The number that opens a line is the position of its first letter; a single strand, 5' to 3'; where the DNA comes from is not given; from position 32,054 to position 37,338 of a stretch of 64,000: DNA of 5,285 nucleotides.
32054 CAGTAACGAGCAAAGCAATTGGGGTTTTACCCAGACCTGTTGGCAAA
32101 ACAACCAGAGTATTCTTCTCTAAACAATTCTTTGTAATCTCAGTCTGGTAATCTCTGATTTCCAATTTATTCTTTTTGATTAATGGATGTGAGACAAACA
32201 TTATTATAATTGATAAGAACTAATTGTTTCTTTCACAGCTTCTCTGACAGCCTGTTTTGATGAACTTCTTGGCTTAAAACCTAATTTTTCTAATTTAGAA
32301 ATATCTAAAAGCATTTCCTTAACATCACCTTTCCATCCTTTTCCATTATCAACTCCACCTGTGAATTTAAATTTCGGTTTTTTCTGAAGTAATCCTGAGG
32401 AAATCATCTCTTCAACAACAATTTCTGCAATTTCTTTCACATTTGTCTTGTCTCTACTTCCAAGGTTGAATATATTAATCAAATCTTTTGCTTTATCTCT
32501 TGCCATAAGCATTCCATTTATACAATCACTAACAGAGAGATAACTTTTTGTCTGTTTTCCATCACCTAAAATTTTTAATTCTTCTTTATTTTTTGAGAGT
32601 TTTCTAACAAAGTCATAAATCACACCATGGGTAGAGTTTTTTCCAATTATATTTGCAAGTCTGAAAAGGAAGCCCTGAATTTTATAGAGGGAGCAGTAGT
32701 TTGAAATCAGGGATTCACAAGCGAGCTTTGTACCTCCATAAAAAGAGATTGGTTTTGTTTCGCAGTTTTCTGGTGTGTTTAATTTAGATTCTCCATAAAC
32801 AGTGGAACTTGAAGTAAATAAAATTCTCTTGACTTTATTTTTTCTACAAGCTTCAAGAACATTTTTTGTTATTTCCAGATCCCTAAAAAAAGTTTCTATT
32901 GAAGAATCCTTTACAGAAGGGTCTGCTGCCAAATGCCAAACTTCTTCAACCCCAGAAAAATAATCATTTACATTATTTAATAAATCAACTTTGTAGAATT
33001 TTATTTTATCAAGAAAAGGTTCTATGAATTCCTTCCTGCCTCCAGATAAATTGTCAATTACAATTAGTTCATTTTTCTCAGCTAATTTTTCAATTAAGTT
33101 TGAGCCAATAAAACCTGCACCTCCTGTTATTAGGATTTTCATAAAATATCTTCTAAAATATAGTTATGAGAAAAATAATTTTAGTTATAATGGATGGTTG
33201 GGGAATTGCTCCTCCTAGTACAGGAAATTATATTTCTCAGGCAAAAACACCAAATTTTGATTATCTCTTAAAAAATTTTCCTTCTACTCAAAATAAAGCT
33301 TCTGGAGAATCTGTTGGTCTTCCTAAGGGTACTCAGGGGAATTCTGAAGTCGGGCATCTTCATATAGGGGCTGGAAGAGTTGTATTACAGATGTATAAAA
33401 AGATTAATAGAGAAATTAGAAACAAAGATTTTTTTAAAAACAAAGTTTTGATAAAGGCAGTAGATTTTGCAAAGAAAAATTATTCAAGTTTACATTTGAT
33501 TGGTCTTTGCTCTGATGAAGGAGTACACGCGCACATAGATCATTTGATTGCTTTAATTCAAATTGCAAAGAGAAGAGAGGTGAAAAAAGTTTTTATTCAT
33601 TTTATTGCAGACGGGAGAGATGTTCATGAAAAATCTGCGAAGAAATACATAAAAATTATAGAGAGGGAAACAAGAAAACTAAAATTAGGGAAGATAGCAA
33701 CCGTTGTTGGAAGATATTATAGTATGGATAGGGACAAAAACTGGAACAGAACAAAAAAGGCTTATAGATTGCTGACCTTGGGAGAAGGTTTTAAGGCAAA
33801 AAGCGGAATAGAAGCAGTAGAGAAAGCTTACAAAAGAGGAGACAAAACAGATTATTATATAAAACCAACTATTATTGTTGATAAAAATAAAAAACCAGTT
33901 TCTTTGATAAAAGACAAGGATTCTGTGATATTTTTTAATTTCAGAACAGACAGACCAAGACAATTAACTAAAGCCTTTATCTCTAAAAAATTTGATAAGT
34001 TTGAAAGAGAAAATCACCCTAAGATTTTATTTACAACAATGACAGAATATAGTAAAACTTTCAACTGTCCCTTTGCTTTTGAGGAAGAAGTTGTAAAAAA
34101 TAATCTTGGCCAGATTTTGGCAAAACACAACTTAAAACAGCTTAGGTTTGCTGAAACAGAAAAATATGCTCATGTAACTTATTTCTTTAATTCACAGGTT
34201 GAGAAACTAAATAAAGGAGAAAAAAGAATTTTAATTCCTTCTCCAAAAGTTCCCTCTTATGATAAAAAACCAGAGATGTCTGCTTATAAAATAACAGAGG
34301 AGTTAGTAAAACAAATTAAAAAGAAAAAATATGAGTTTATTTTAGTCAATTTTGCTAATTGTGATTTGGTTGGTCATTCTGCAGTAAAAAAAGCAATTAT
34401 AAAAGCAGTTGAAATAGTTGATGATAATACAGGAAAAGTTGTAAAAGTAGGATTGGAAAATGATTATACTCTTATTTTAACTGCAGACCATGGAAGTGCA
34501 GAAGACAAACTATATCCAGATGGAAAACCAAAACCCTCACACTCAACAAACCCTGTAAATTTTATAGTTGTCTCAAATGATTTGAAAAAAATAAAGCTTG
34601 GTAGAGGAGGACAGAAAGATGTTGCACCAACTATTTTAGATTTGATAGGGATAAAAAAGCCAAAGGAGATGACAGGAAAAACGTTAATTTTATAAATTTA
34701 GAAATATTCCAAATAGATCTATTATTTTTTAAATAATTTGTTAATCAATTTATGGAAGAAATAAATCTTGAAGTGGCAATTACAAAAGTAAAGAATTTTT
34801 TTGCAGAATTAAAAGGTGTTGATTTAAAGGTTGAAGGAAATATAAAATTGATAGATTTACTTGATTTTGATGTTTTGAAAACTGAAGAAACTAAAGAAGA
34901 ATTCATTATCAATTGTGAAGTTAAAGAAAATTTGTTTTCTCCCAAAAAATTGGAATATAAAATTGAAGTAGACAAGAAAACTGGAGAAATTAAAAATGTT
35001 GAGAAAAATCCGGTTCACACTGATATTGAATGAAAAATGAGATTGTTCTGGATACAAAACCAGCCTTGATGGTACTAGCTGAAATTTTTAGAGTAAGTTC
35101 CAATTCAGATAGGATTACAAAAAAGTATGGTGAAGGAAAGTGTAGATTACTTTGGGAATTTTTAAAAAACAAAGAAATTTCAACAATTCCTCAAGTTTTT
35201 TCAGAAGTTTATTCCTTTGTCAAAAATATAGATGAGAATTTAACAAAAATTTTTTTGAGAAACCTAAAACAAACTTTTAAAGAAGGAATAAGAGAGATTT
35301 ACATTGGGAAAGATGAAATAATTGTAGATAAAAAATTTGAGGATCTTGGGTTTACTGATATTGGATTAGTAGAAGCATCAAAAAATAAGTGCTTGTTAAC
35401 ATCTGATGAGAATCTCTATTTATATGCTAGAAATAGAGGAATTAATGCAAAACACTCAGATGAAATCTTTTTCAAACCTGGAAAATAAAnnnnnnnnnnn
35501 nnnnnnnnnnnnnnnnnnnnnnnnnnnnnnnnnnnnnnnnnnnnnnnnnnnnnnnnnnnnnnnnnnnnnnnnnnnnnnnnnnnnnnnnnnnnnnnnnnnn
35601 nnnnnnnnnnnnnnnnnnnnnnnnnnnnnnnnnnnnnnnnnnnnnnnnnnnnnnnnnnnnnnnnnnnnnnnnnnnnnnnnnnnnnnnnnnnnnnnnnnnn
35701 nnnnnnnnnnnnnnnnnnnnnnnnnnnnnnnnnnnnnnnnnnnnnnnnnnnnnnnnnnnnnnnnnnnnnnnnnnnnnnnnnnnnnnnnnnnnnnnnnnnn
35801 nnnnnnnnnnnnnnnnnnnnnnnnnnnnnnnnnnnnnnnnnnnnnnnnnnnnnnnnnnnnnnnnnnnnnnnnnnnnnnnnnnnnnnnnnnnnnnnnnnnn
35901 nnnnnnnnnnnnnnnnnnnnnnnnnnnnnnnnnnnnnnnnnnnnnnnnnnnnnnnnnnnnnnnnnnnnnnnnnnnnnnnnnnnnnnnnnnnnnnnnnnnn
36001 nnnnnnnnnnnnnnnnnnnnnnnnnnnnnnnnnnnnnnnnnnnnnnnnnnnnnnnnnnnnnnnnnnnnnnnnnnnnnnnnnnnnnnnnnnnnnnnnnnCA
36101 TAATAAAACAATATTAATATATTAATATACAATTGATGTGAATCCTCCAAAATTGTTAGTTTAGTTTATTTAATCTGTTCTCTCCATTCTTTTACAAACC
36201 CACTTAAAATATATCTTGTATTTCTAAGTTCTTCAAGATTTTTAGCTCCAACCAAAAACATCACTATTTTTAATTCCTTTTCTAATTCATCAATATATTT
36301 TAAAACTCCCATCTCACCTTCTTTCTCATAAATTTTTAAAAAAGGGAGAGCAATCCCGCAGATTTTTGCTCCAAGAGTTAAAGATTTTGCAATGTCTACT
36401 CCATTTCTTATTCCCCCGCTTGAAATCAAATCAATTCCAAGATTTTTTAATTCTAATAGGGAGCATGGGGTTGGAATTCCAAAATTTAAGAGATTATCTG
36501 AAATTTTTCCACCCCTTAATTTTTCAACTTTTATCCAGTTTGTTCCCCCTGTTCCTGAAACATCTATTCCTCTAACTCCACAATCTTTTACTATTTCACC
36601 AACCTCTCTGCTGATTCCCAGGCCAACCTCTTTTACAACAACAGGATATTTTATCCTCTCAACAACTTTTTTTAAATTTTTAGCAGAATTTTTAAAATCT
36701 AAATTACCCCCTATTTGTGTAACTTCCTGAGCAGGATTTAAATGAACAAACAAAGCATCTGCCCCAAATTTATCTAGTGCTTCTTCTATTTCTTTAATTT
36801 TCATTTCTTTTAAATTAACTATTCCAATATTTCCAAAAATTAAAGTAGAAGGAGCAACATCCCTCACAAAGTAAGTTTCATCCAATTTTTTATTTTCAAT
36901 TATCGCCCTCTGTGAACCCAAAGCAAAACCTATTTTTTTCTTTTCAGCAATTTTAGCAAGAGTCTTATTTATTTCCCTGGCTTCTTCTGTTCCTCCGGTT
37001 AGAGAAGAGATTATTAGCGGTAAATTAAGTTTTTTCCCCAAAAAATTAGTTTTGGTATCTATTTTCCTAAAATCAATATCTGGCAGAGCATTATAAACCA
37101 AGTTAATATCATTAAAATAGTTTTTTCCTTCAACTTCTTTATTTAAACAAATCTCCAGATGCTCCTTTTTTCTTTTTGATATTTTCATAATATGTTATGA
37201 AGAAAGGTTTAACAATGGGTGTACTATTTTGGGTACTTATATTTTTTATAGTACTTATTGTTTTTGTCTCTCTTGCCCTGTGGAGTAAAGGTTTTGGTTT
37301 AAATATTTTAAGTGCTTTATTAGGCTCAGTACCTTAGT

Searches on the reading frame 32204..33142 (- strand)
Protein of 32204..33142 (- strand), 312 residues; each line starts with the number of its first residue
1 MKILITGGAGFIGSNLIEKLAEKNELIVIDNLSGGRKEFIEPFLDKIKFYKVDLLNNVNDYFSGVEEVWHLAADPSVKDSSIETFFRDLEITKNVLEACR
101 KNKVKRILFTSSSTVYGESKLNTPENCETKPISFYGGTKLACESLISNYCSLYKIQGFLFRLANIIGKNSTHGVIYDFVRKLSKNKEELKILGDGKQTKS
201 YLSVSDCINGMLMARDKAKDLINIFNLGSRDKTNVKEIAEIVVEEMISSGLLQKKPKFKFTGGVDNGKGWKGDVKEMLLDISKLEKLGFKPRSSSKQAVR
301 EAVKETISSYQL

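Call 10: search_protein_families(library=pfam, proteins=[window:32204-33142:-], max_evalue=0.001)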
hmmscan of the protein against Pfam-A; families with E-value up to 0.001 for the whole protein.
window:32204-33142:- (312 aa): 7 families
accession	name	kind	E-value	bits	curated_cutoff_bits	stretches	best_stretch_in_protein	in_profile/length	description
PF01370.27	Epimerase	-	1.8e-43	149.1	20.9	1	3-228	1-240/240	NAD dependent epimerase/dehydratase family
PF16363.11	GDP_Man_Dehyd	-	3.4e-36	125.8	27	1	4-301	1-331/332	GDP-mannose 4,6 dehydratase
PF01073.25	3Beta_HSD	-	2e-13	50.4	22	1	4-204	1-218/280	3-beta hydroxysteroid dehydrogenase/isomerase family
PF04321.23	RmlD_sub_bind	-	6.8e-13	48.8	27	1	1-248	1-233/287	RmlD substrate binding domain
PF07993.18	NAD_binding_4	-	2.3e-10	40.5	20.1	1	61-175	85-216/258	Male sterility protein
PF02719.21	Polysacc_synt_2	-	3.1e-10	40.2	20.2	1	3-262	1-262/293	Polysaccharide biosynthesis protein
PF13460.12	NAD_binding_10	-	1.3e-06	28.9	27.2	1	7-122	1-108/184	NAD(P)H-binding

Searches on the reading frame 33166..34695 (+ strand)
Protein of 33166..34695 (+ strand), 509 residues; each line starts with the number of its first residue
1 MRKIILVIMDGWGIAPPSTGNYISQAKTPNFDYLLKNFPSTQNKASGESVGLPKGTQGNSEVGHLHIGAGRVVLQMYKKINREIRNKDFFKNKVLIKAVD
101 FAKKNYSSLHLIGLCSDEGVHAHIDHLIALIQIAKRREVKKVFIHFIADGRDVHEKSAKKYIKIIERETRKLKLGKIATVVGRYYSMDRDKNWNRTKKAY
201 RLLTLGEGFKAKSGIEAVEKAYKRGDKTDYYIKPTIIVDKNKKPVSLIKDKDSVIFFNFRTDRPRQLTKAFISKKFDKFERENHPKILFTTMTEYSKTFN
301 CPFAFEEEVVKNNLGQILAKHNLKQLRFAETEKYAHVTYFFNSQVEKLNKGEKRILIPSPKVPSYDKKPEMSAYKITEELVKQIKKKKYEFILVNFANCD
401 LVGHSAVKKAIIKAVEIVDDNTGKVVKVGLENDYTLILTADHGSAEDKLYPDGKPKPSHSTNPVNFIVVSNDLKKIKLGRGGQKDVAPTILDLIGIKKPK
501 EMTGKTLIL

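Call 8: search_protein_families(library=padloc, proteins=[window:33166-34695:+], max_evalue=0.01)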
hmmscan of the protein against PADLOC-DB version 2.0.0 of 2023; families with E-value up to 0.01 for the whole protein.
window:33166-34695:+ (509 aa): 0 families

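Call 10: search_protein_families(library=pfam, proteins=[window:33166-34695:+], max_evalue=0.001)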
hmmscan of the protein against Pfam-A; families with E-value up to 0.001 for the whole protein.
window:33166-34695:+ (509 aa): 4 families
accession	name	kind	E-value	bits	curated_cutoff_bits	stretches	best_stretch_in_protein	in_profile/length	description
PF06415.18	iPGM_N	-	1.1e-81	273.9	27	1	80-297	1-217/217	BPG-independent PGAM N-terminus (iPGM_N)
PF01676.23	Metalloenzyme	-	1.5e-66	224.9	24.3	1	3-498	2-252/252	Metalloenzyme superfamily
PF01663.27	Phosphodiest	-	7.7e-06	26.2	23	1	376-445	144-222/342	Type I phosphodiesterase / nucleotide pyrophosphatase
PF00884.28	Sulfatase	-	1.1e-05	25.3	25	1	408-496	203-301/301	Sulfatase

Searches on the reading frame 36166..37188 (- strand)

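Call 37: search_protein_families(library=pfam, proteins=[window:36166-37188:-], max_evalue=0.001)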
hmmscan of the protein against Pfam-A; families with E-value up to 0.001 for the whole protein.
window:36166-37188:- (340 aa): 2 families
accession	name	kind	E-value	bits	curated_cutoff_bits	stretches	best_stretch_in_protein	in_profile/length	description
PF01070.24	FMN_dh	-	4.1e-28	98.9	24.9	2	157-324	195-346/350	FMN-dependent dehydrogenase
PF00478.31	IMPDH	-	4.3e-05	23.1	25.6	0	247-293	203-249/345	IMP dehydrogenase / GMP reductase domain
